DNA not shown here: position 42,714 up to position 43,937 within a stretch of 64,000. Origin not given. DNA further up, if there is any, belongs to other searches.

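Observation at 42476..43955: Putative zinc-dependent PLC/P1-nuclease-like gene bracketed by repeat copies and hairpin-rich DNA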

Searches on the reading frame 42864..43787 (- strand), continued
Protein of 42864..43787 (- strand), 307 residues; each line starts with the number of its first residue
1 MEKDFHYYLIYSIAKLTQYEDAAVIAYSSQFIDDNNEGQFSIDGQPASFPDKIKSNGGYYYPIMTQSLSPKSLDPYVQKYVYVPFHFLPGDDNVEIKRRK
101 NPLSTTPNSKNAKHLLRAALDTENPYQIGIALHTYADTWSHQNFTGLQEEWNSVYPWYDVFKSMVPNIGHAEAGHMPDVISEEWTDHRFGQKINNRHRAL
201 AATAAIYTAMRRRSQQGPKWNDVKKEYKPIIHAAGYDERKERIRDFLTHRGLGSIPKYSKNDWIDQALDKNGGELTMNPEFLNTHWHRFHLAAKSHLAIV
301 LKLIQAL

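Call 56: find_encoding_contigs(protein=P0037, flank=6000, max_places=1)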
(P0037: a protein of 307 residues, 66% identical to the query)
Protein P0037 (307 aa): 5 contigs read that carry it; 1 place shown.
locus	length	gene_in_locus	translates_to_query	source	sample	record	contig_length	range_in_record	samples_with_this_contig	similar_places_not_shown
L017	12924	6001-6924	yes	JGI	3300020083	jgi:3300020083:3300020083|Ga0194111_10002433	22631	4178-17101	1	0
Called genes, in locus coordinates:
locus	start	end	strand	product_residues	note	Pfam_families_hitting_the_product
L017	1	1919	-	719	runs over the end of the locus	PF01564:Spermine_synth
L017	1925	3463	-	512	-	PF01875:Memo, PF01871:AMMECR1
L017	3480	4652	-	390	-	PF04055:Radical_SAM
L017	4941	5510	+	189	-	PF01613:Flavin_Reduct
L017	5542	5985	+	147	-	-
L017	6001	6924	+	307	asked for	PF20551:DUF6765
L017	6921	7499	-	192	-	PF01306:LacY_symp, PF12832:MFS_1_like, PF13347:MFS_2, PF07690:MFS_1, PF05977:MFS_3 (weak), PF00083:Sugar_tr (weak)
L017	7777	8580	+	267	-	PF00106:adh_short, PF08659:KR, PF13561:adh_short_C2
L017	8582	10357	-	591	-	PF00633:HHH (faint), PF14716:HHH_8, PF21176:RecR_HhH (faint), PF14520:HHH_5, PF14791:DNA_pol_B_thumb, PF01876:RNase_P_p30 (weak), PF02811:PHP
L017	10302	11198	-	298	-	PF07998:Peptidase_M54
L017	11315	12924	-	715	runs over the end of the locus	-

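Call 79: search_protein_families(library=padloc, proteins=[window:42864-43787:-], max_evalue=0.1)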
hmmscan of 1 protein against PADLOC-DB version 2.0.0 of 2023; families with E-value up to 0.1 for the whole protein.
window:42864-43787:- (307 aa): 0 families

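Call 80: search_protein_families(library=phrogs, proteins=[window:42864-43787:-], max_evalue=0.1)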
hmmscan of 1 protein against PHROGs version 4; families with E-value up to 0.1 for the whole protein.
window:42864-43787:- (307 aa): 0 families

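Call 81: search_dna_similar(query=window:42864-43787:-, collection=plasmids, mode=protein, max_rows=15)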
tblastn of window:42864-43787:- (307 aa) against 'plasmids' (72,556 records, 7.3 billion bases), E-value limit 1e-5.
Records with a match: 130; places in all: 130; records where one place covers at least 80% of the query: 21.
Best place of each record, by identity: <60% 130.
By first word of the organism name: Ralstonia 127; Aeromonas 1; Photobacterium 1; Vibrio 1.
By predicted mobility (MOB-suite, as given by PLSDB): mobilizable 99; non-mobilizable 30; conjugative 1.
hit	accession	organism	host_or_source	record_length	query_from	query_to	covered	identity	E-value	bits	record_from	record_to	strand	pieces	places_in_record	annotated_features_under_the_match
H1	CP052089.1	Ralstonia solanacearum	tomato,cell culture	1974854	1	304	99%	25.9%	1e-10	70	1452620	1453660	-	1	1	none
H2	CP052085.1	Ralstonia solanacearum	tomato,cell culture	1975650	1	304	99%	25.9%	1e-10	70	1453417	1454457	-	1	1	none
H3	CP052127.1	Ralstonia solanacearum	tomato,cell culture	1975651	1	304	99%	25.9%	1e-10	70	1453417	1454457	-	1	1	hypothetical protein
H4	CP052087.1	Ralstonia solanacearum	tomato,cell culture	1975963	1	304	99%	25.9%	1e-10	70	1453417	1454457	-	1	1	hypothetical protein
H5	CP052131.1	Ralstonia solanacearum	tomato,cell culture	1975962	1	304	99%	25.9%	1e-10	70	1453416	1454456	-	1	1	hypothetical protein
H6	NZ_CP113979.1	Ralstonia pseudosolanacearum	Cucurbita maxima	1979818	1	304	99%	25.9%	1e-10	70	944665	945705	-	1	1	none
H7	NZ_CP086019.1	Ralstonia sp. RS642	sunflower,cell culture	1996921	1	304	99%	25.9%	1e-10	70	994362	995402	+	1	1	none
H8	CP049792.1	Ralstonia solanacearum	whole organism,isolated from the ...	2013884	1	304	99%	25.9%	1e-10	70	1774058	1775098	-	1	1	hypothetical protein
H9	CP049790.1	Ralstonia solanacearum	whole organism,isolated from the ...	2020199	1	304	99%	25.9%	1e-10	70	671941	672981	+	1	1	hypothetical protein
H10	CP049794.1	Ralstonia solanacearum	whole organism,isolated from the ...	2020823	1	304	99%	25.9%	1e-10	70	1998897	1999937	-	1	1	hypothetical protein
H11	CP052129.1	Ralstonia solanacearum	tomato,cell culture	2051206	1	304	99%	25.9%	1e-10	70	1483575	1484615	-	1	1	hypothetical protein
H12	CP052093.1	Ralstonia solanacearum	tomato,cell culture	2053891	1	304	99%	25.9%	1e-10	70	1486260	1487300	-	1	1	none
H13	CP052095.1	Ralstonia solanacearum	tomato,cell culture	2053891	1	304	99%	25.9%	1e-10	70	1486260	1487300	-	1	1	none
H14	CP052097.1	Ralstonia solanacearum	tomato,cell culture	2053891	1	304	99%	25.9%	1e-10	70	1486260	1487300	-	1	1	none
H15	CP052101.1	Ralstonia solanacearum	tomato,cell culture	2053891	1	304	99%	25.9%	1e-10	70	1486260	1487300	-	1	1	none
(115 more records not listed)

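Call 82: search_dna_similar(query=window:42864-43787:-, collection=phages, mode=protein, max_rows=10)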
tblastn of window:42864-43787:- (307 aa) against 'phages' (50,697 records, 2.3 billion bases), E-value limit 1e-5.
No match.

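Call 83: get_annotated_region(hit=H3, flank=7000)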
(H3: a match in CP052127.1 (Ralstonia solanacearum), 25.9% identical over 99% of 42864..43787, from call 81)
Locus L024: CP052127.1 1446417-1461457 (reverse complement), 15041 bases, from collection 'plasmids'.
description: Ralstonia solanacearum strain FJAT1303.F50 plasmid Plas1, complete sequence
organism: Ralstonia solanacearum (NCBI taxid 305)
taxonomy: Bacteria; Pseudomonadota; Betaproteobacteria; Burkholderiales; Burkholderiaceae; Ralstonia; Ralstonia solanacearum
host: -; source: tomato,cell culture; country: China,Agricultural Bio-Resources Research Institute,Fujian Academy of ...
typing (MOB-suite, as given by PLSDB): mobilizable; relaxase MOBP
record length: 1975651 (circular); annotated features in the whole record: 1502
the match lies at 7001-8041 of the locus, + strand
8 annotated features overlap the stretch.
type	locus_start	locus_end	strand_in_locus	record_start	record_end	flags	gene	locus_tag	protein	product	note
CDS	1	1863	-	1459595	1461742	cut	-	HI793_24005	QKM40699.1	acid phosphatase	-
CDS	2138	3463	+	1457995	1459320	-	-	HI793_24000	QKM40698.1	cytochrome-c peroxidase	-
CDS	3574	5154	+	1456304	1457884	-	-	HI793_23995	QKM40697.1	TerC family protein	-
CDS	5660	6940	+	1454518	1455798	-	-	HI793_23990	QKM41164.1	hypothetical protein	-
CDS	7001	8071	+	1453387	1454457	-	-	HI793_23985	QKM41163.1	hypothetical protein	-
CDS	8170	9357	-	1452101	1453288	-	-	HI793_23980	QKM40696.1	metallophosphoesterase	-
CDS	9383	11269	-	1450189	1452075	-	-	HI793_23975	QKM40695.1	c-type cytochrome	-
CDS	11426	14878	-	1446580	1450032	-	-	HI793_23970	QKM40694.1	alpha/beta fold hydrolase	-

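Call 84: search_protein_families(library=pfam, proteins=[L024:5660-6940:+, L024:7001-8071:+, L008:7073-7906:+, L010:5833-6669:+, L010:7613-7906:+, L011:7602-7985:+, L014:6971-8833:+], max_evalue=0.01)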
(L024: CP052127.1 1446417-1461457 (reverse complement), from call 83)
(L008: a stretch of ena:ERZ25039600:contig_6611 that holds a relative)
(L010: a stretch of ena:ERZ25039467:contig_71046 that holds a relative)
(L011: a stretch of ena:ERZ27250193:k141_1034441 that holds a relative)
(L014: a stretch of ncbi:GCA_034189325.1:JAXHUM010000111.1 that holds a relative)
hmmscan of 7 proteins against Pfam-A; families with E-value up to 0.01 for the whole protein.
L024:5660-6940:+ (426 aa): 1 family
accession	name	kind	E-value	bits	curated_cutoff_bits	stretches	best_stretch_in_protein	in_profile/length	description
PF16931.10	Phage_holin_8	-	0.0094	16.5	26.4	0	170-252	17-97/121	Putative phage holin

L024:7001-8071:+ (356 aa): 1 family
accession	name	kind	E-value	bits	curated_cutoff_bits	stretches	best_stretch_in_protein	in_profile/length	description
PF20551.3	DUF6765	-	1.5e-96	324.2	26.6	1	1-345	1-323/325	Family of unknown function (DUF6765)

L008:7073-7906:+ (277 aa): 7 families
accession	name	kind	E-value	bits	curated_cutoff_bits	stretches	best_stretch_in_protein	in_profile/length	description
PF07819.20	PGAP1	-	9.2e-07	29.3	24.3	1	80-134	87-139/233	PGAP1-like alpha/beta domain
PF05057.20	DUF676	-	3.3e-06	27.2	20.3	1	61-129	53-129/217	Putative serine esterase (DUF676)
PF00561.26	Abhydrolase_1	-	1.7e-05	25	25.8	1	76-135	61-111/245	alpha/beta hydrolase fold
PF24096.1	DUF7379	-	3.8e-05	24.2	33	1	67-132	54-119/191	Domain of unknown function (DUF7379)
PF02450.21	LCAT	-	0.00013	21.8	21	1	69-129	107-166/392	Lecithin:cholesterol acyltransferase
PF24708.1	Lip_C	-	0.0011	18.2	27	0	113-132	151-170/380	Lipase-like, C-terminal domain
PF02089.21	Palm_thioest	-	0.0088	16.2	26.8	0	70-127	54-112/254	Palmitoyl protein thioesterase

L010:5833-6669:+ (278 aa): 1 family
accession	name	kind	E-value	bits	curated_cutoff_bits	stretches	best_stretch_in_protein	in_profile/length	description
PF05990.18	DUF900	-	2.9e-10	40.4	20.5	1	33-202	9-186/232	Alpha/beta hydrolase of unknown function (DUF900)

L010:7613-7906:+ (97 aa): 1 family
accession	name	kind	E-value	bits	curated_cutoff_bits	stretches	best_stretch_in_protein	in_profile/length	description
PF02957.21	TT_ORF2-like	-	0.0076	16.6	24.3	0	13-26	19-32/53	TT viral ORF2-like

L011:7602-7985:+ (127 aa): 1 family
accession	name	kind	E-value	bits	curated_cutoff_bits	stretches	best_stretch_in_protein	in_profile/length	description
PF22564.2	HAAS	-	0.0077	17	27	0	62-101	2-41/55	HAAS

L014:6971-8833:+ (620 aa): 0 families
